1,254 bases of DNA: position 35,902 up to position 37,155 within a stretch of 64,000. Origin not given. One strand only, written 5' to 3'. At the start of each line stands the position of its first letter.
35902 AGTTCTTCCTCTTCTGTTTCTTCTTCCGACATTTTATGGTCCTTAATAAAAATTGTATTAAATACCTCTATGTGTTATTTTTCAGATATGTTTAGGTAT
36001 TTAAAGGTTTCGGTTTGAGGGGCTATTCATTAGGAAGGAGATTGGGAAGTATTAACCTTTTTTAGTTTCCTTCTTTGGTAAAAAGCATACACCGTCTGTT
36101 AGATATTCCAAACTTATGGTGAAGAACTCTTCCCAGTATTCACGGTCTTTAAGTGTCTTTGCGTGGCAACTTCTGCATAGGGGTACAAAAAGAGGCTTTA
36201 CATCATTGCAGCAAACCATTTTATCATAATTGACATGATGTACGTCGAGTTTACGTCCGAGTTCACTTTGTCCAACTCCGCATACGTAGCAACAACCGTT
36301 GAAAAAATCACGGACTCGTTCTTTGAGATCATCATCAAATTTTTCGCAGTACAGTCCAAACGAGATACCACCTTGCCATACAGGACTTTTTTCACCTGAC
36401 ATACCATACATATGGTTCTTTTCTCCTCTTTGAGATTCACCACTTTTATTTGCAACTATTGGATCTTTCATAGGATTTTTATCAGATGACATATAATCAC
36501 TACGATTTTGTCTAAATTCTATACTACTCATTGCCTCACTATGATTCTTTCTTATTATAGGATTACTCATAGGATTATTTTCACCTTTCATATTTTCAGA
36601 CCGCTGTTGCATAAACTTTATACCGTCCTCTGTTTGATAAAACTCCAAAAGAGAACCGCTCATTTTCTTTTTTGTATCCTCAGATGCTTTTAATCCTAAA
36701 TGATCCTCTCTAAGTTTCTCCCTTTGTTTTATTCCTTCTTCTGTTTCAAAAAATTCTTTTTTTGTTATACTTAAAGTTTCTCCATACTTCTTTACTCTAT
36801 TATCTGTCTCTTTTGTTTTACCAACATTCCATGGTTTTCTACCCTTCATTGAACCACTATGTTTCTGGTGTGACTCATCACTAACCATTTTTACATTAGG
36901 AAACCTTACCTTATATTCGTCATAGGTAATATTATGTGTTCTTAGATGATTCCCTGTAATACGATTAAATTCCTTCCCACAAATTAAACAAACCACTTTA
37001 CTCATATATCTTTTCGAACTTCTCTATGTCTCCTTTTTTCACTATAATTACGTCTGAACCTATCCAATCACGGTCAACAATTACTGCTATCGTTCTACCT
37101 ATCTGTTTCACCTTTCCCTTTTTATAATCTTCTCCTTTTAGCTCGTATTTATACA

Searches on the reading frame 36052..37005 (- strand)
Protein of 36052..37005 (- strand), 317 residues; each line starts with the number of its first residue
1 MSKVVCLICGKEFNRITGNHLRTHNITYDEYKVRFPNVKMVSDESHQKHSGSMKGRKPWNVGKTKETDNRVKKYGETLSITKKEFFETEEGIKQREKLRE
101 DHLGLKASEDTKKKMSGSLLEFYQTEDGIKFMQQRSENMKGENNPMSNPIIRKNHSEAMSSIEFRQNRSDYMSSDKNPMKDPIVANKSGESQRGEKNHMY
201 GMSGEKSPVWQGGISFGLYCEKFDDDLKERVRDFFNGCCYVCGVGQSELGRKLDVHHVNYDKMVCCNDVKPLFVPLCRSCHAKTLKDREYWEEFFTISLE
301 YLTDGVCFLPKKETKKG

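Call 8: search_protein_families(library=pfam, proteins=[window:36052-37005:-], max_evalue=0.01)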
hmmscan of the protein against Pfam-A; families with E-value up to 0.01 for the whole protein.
window:36052-37005:- (317 aa): 2 families
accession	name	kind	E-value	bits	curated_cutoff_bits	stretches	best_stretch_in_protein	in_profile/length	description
PF05443.17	ROS_MUCR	-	2e-06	28.3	25.4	1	3-35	64-96/123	ROS/MUCR transcriptional regulator protein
PF07460.16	NUMOD3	-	3.7e-06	27.2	20.4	0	42-65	5-28/37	NUMOD3 motif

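Call 9: search_protein_families(library=phrogs, proteins=[window:36052-37005:-], max_evalue=0.01)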
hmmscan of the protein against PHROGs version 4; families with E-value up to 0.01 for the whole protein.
window:36052-37005:- (317 aa): 2 families
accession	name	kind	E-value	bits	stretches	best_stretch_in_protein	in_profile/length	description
phrog_22215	-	unknown function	5.5e-11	43.7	1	1-163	1-135/324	-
phrog_8048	-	DNA, RNA and nucleotide metabolism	1.4e-05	25.5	1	225-289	165-230/273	HNH endonuclease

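Call 94: find_encoding_contigs(protein=window:36052-37005:-, flank=10000, max_places=10)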
Protein window:36052-37005:- (317 aa): 6 contigs read that carry it; 6 places shown.
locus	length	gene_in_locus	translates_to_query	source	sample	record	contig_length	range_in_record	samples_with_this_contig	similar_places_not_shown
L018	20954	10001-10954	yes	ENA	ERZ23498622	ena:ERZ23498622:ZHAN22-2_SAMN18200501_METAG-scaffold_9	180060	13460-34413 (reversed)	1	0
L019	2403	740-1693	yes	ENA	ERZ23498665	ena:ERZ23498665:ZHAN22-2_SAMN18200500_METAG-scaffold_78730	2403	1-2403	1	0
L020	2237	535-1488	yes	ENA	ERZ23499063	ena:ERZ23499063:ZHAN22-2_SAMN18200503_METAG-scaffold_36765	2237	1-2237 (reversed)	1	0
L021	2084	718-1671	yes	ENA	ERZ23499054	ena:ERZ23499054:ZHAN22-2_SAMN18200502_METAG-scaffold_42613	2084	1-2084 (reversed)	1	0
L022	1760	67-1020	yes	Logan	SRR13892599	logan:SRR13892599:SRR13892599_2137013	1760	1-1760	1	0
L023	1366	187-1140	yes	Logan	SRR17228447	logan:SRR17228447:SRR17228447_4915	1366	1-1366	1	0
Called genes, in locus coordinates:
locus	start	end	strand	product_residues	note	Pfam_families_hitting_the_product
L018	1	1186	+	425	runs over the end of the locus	PF00534:Glycos_transf_1, PF13692:Glyco_trans_1_4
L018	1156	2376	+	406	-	PF13439:Glyco_transf_4, PF20706:GT4-conflict, PF00534:Glycos_transf_1, PF13692:Glyco_trans_1_4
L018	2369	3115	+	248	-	PF13489:Methyltransf_23, PF07021:MetW, PF13847:Methyltransf_31, PF08241:Methyltransf_11, PF08242:Methyltransf_12, PF13649:Methyltransf_25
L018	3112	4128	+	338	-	PF01209:Ubie_methyltran, PF13489:Methyltransf_23, PF13847:Methyltransf_31, PF08241:Methyltransf_11, PF08242:Methyltransf_12, PF13649:Methyltransf_25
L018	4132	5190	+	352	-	PF04055:Radical_SAM, PF13186:SPASM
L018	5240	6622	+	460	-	-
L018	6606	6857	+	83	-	-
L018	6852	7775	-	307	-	-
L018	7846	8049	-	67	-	-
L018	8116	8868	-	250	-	PF17957:Big_7 (faint)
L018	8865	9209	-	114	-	-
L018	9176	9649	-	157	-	-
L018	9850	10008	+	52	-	-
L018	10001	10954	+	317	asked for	PF05443:ROS_MUCR (weak), PF07460:NUMOD3 (faint)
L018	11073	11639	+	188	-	-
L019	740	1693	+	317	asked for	PF05443:ROS_MUCR (weak), PF07460:NUMOD3 (faint)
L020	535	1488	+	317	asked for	PF05443:ROS_MUCR (weak), PF07460:NUMOD3 (faint)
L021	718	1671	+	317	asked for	PF05443:ROS_MUCR (weak), PF07460:NUMOD3 (faint)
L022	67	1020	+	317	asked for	PF05443:ROS_MUCR (weak), PF07460:NUMOD3 (faint)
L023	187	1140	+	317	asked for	PF05443:ROS_MUCR (weak), PF07460:NUMOD3 (faint)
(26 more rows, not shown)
